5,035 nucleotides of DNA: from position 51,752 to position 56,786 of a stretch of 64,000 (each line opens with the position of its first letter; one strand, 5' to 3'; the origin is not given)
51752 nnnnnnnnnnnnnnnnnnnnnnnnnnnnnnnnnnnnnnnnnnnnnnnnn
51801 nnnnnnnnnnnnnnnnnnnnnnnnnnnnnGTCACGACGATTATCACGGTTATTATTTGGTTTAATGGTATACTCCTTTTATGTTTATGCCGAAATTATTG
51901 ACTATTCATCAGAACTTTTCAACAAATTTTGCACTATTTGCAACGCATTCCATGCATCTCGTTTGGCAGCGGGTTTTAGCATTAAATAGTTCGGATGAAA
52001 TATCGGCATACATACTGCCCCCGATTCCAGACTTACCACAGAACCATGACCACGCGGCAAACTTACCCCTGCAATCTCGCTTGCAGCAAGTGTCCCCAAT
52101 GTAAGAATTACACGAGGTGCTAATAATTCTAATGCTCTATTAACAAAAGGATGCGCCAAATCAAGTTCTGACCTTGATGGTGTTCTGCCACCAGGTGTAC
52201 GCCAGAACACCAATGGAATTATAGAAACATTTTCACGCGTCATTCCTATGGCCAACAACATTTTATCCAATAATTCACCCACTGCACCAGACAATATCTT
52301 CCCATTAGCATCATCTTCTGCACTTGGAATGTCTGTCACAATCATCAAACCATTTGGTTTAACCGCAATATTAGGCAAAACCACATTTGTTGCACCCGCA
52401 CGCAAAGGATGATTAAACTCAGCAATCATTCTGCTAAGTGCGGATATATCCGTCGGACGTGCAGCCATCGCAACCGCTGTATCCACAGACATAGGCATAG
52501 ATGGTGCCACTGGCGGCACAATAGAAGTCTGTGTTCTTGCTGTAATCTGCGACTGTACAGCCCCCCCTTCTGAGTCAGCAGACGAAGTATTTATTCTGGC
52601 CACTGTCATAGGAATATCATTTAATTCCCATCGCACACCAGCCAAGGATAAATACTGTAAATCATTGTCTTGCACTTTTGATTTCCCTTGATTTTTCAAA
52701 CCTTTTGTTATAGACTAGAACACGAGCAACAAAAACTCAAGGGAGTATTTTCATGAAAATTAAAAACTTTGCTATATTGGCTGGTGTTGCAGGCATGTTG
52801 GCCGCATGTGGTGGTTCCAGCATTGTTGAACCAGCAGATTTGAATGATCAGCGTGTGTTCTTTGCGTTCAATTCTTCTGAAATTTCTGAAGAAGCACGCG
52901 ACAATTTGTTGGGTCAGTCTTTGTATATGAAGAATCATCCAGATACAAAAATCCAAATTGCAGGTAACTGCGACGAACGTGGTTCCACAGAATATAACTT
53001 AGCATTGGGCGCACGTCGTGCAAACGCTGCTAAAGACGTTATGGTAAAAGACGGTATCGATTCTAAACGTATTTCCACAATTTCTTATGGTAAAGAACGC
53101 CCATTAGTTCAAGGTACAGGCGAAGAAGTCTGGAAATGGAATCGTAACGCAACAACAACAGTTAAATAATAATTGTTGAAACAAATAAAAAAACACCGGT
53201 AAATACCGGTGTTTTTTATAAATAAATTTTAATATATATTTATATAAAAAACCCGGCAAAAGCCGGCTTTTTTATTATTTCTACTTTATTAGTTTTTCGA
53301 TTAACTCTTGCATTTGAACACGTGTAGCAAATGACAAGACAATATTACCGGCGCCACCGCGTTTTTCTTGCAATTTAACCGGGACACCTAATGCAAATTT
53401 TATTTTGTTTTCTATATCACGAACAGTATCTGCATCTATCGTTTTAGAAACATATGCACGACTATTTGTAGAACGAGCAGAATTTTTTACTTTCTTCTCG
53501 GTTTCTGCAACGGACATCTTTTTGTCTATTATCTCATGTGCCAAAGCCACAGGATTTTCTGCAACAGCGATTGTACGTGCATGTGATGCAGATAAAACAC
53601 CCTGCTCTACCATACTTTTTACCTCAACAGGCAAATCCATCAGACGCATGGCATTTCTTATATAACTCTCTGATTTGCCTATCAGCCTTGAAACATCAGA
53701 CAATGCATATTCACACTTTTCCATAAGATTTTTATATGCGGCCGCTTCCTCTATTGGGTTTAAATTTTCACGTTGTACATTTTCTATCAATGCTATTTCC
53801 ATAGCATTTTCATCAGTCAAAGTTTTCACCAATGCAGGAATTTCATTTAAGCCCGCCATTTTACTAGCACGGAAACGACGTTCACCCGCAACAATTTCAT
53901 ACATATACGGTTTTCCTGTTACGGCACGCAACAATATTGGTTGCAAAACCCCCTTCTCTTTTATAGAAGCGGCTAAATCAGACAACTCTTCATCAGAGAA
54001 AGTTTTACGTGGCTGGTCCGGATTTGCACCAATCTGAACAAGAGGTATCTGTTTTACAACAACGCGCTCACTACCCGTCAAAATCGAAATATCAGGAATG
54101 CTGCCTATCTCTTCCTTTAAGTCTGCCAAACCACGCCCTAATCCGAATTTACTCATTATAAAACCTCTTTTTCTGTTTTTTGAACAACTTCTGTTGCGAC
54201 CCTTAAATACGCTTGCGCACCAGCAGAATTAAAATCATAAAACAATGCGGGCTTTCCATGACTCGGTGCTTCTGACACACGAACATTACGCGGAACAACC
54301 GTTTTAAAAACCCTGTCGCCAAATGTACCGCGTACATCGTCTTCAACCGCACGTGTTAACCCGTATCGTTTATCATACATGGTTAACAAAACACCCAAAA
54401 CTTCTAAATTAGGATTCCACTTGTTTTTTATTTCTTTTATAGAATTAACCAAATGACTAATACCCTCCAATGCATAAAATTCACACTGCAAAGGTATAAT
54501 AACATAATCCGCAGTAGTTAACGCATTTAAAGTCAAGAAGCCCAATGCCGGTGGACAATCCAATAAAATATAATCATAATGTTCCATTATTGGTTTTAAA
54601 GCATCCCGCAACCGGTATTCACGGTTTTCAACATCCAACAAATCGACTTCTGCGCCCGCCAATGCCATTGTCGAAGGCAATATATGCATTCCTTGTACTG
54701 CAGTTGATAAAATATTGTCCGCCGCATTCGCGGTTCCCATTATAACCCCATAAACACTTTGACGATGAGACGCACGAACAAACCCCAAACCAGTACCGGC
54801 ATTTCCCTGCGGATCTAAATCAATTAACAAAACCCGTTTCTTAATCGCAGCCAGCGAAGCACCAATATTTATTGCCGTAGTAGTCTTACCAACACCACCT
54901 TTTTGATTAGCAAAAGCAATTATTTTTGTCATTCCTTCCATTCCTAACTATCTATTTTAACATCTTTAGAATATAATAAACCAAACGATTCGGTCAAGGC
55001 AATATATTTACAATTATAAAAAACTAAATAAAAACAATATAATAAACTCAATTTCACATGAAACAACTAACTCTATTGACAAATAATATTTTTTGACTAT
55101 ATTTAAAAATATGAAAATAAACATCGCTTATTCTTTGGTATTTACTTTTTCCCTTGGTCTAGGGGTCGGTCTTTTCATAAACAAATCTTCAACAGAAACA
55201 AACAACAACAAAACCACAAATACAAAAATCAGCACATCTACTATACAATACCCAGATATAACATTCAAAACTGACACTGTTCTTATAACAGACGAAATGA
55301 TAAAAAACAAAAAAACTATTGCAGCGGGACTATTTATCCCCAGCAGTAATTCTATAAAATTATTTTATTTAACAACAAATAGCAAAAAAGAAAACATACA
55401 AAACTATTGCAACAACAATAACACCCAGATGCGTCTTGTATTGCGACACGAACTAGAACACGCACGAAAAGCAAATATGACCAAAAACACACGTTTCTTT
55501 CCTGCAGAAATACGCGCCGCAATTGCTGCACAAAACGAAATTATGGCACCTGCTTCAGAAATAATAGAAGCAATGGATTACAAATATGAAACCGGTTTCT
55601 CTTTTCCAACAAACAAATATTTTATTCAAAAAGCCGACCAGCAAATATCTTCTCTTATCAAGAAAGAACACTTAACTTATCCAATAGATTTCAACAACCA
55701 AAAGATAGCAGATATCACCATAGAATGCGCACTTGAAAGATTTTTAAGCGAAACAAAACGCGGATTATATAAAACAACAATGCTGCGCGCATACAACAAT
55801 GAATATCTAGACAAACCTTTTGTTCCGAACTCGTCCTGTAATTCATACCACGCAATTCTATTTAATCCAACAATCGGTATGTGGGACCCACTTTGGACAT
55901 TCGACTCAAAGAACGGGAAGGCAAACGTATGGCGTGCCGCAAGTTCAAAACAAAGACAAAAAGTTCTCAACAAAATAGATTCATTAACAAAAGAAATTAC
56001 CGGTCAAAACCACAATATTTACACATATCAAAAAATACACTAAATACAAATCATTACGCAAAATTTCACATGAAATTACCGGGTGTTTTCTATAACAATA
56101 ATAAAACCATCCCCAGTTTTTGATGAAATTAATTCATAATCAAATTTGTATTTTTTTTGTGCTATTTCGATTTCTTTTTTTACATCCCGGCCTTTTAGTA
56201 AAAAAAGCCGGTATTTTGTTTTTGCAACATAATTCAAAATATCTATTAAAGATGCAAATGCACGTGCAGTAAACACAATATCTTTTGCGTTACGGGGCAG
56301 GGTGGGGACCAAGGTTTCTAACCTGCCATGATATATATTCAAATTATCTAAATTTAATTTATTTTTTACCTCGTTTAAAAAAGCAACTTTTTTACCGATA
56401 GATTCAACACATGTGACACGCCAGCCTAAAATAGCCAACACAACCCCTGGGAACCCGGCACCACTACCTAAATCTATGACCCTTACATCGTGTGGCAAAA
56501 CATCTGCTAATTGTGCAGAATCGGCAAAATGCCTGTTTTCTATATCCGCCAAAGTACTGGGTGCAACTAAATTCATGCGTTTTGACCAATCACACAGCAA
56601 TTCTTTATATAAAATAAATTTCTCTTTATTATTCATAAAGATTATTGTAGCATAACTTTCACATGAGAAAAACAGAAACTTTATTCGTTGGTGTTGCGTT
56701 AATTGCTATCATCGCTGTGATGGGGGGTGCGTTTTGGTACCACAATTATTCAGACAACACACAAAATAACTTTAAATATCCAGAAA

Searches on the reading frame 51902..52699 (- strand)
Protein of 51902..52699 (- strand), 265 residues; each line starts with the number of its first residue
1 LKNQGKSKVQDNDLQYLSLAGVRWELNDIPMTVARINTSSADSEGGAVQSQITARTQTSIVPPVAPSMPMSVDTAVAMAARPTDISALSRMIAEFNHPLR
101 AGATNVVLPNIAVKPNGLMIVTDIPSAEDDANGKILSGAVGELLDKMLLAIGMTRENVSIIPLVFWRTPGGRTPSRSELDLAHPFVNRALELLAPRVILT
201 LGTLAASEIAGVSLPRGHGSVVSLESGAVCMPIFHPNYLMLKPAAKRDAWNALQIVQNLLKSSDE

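Call 10: search_protein_families(library=pfam, proteins=[window:51902-52699:-], max_evalue=0.01)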
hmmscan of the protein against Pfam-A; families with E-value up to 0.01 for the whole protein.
window:51902-52699:- (265 aa): 1 family
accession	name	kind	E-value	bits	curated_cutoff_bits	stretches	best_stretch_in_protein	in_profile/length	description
PF03167.25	UDG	-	1.3e-19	71.2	24.3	1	118-254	10-141/141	Uracil DNA glycosylase superfamily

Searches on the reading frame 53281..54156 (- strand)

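Call 26: search_protein_families(library=pfam, proteins=[window:53281-54156:-], max_evalue=0.001)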
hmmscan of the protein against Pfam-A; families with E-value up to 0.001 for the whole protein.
window:53281-54156:- (291 aa): 4 families
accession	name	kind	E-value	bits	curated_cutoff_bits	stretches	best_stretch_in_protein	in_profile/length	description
PF02195.25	ParB_N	-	2e-34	117.9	26.3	1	34-128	3-95/95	ParB N-terminal domain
PF17762.8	HTH_ParB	-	2.5e-27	95.4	22.6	1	130-226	1-100/102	ParB HTH domain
PF23552.2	ParB_C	-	2e-05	24.4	23.8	1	245-289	5-49/50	ParB dimerisation domain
PF23433.1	DUF7119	-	0.00013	22.3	30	1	162-223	60-123/141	Family of unknown function (DUF7119)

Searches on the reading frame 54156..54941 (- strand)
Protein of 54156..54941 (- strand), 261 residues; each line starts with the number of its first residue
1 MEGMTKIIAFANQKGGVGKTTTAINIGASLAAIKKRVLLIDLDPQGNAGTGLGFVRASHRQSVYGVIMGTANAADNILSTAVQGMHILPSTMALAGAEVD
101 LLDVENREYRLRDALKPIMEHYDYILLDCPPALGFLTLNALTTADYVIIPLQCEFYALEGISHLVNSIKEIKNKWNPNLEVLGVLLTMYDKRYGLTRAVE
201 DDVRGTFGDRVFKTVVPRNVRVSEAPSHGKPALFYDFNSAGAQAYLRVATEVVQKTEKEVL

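Call 26: search_protein_families(library=pfam, proteins=[window:54156-54941:-], max_evalue=0.001)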
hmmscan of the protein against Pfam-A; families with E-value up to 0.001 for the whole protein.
window:54156-54941:- (261 aa): 8 families
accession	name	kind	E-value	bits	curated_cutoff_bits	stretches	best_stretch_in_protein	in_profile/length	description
PF13614.12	AAA_31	-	1.8e-65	220.6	27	1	5-181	1-177/177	AAA domain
PF01656.29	CbiA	-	1.1e-27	96.9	25.4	1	8-231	1-124/125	CobQ/CobB/MinD/ParA nucleotide binding domain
PF09140.17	MipZ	-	1e-12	48.4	20.7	1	7-163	2-141/262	ATPase MipZ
PF06564.18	CBP_BcsQ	-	1.1e-10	41.9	21.3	1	6-149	2-143/234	Cellulose biosynthesis protein BcsQ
PF10609.15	ParA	-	8.9e-09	35.6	27.1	1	5-143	3-133/246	NUBPL iron-transfer P-loop NTPase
PF00142.24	Fer4_NifH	-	2e-08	34.5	25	1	13-257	7-249/271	4Fe-4S iron sulfur cluster binding proteins, NifH/frxC family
PF02374.21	ArsA_ATPase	-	2.6e-07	30.6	24.3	1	10-45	5-40/305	Anion-transporting ATPase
PF07015.17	VirC1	-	0.00026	20.9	24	1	6-43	2-39/231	VirC1 protein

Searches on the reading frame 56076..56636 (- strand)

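Call 26: search_protein_families(library=pfam, proteins=[window:56076-56636:-], max_evalue=0.001)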
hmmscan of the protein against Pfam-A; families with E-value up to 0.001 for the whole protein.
window:56076-56636:- (186 aa): 3 families
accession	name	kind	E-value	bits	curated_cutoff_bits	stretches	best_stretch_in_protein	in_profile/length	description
PF02527.21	GidB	-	1.8e-38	132.2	27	1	4-167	2-167/184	rRNA small subunit methyltransferase G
PF03848.20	TehB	-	6.1e-06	26.2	20.4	1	50-101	31-82/193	Tellurite resistance protein TehB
PF13847.12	Methyltransf_31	-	0.00016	21.8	27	1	50-129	4-86/145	Methyltransferase domain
